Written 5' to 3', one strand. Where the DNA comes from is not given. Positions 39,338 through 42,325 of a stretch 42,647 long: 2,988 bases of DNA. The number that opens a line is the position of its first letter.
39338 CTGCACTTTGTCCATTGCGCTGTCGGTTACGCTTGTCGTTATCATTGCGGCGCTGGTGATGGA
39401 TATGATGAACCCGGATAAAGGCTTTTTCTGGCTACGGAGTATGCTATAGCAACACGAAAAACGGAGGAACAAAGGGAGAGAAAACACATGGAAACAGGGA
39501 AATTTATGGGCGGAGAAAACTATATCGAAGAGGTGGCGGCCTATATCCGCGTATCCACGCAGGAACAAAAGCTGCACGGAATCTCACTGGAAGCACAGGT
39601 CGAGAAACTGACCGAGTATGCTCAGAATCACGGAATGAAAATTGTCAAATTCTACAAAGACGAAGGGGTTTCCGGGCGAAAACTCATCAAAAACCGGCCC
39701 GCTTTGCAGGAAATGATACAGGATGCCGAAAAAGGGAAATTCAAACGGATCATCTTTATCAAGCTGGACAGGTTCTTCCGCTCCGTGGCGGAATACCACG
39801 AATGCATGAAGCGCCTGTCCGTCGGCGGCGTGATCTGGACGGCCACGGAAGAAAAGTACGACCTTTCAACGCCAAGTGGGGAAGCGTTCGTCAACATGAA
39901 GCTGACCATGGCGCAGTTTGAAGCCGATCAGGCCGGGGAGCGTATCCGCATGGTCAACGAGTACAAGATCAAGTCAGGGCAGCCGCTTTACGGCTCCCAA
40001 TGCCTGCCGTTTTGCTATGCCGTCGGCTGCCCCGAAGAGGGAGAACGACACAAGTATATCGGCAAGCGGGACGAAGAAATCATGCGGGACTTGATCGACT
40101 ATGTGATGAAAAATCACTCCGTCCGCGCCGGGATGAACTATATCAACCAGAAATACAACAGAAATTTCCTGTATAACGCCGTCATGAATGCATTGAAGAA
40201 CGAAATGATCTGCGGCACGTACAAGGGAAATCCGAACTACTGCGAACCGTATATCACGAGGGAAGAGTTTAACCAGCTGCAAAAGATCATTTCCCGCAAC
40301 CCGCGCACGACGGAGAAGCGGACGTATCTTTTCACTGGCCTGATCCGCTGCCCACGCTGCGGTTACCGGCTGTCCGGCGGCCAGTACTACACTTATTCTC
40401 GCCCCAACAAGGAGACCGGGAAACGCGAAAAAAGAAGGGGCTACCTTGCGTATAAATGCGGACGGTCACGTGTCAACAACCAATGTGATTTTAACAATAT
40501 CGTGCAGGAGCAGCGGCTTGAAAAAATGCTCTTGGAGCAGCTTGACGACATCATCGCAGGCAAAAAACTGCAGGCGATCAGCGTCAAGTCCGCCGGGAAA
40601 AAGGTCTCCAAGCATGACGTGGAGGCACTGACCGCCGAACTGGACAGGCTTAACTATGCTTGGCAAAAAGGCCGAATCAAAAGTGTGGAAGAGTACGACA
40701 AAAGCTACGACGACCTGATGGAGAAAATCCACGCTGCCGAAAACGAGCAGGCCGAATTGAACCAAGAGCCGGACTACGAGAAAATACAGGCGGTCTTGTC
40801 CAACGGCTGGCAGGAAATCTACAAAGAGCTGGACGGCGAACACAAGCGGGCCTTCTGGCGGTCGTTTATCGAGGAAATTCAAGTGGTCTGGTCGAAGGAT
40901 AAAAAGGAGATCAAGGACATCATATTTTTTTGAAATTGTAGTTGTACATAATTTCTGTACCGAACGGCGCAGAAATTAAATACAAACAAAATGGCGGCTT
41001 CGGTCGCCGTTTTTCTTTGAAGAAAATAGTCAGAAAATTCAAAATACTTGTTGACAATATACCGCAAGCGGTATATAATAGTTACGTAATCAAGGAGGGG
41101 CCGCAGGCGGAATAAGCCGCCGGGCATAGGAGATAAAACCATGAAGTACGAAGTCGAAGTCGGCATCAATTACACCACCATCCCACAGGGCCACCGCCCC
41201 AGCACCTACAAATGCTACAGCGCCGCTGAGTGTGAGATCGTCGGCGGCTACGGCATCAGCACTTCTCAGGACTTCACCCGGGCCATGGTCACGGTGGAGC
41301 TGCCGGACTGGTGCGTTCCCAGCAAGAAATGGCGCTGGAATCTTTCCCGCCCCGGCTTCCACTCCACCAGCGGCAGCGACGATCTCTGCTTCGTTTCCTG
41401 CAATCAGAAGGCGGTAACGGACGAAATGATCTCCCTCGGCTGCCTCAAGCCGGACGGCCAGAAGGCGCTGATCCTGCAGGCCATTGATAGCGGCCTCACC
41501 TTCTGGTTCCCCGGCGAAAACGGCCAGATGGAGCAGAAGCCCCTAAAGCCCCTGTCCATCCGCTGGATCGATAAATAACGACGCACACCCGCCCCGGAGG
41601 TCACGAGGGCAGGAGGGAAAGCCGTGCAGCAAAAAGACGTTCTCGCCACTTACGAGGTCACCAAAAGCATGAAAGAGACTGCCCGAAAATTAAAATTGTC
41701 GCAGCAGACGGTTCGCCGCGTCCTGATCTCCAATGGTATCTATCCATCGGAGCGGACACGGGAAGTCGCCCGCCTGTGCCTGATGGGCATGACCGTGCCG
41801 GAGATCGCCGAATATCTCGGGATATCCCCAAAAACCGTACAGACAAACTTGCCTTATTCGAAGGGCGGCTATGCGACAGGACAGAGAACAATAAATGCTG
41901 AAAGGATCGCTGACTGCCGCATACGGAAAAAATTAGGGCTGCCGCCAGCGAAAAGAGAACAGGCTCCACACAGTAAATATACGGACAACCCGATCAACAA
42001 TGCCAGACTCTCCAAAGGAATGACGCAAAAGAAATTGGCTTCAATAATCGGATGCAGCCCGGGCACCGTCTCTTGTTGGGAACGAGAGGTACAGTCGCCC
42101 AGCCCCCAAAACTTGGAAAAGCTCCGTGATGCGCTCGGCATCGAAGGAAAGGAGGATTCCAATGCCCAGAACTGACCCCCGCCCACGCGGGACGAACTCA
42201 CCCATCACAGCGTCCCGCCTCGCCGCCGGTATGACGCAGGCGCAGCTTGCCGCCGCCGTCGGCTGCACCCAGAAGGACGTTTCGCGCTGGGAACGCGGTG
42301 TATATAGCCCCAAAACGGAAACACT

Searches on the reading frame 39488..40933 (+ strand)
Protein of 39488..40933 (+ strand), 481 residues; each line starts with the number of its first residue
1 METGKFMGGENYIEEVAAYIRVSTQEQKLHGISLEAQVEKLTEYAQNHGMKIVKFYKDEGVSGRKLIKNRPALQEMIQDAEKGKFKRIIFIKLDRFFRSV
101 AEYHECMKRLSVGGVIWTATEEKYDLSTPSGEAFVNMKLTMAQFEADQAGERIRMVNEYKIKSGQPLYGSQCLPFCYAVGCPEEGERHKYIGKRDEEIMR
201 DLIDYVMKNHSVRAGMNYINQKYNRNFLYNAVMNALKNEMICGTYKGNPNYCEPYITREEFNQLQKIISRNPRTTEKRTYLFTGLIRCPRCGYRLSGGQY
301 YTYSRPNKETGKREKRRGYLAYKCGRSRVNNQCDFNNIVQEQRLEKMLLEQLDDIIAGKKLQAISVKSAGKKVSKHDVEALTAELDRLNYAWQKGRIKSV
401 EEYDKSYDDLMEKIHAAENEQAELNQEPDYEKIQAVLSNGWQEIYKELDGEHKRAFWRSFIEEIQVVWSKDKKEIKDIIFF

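Call 51: search_protein_families(library=pfam, proteins=[window:39488-40933:+], max_evalue=0.001)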
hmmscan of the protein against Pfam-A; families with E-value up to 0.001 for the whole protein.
window:39488-40933:+ (481 aa): 3 families
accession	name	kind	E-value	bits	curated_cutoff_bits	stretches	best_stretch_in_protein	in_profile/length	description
PF00239.26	Resolvase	-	2.3e-34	119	23.3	1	16-164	1-143/145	Resolvase, N terminal domain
PF13408.12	Zn_ribbon_recom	-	6.3e-08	33.3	25.3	1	281-352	1-57/58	Recombinase zinc beta ribbon domain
PF07508.19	Recombinase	-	6e-06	26.9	21.1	1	196-271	4-102/102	Recombinase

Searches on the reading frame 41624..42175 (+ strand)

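Call 51: search_protein_families(library=pfam, proteins=[window:41624-42175:+], max_evalue=0.001)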
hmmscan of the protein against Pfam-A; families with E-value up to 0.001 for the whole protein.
window:41624-42175:+ (183 aa): 33 families (the best 25 are shown)
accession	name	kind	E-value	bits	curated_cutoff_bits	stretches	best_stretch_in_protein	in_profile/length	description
PF01381.28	HTH_3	-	5.8e-18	65.1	23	1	126-174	3-51/55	Helix-turn-helix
PF00196.25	GerE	-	2.4e-14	53.1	23.5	1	42-74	4-36/57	Bacterial regulatory proteins, luxR family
PF13384.12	HTH_23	-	3.7e-14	52.5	24.6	1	48-73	10-35/50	Homeodomain-like domain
PF08281.18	Sigma70_r4_2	-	1.1e-12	47.9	25.7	1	43-76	13-47/54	Sigma-70, region 4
PF13518.12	HTH_28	-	1.7e-12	47.6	25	0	47-73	4-30/52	Helix-turn-helix domain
PF13936.12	HTH_38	-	5.7e-10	39.2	27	0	47-74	12-39/44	Helix-turn-helix domain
PF12728.13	HTH_17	-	6.6e-10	39.5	27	1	56-73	2-19/51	Helix-turn-helix domain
PF13542.12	HTH_Tnp_ISL3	-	1.3e-09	37.9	27.4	0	47-73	19-44/51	Helix-turn-helix domain of transposase family ISL3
PF13560.12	HTH_31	-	1.7e-08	35.1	27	1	128-175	10-58/64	Helix-turn-helix domain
PF04545.22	Sigma70_r4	-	1.8e-08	34.2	24.1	0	6-33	12-40/50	Sigma-70, region 4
PF02796.21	HTH_7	-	2.3e-08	34.5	23.8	0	127-149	16-38/45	Helix-turn-helix domain of resolvase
PF13412.12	HTH_24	-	1.7e-07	31.1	21.9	0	55-74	17-36/48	Winged helix-turn-helix DNA-binding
PF07638.17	Sigma70_ECF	-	2.6e-07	31.2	21.1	0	42-78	138-174/185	ECF sigma factor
PF13551.12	HTH_29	-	4.8e-07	30.2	28.1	0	47-74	3-31/64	Winged helix-turn helix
PF13443.12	HTH_26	-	7.9e-07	29.7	22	1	131-173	9-52/63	Cro/C1-type HTH DNA-binding domain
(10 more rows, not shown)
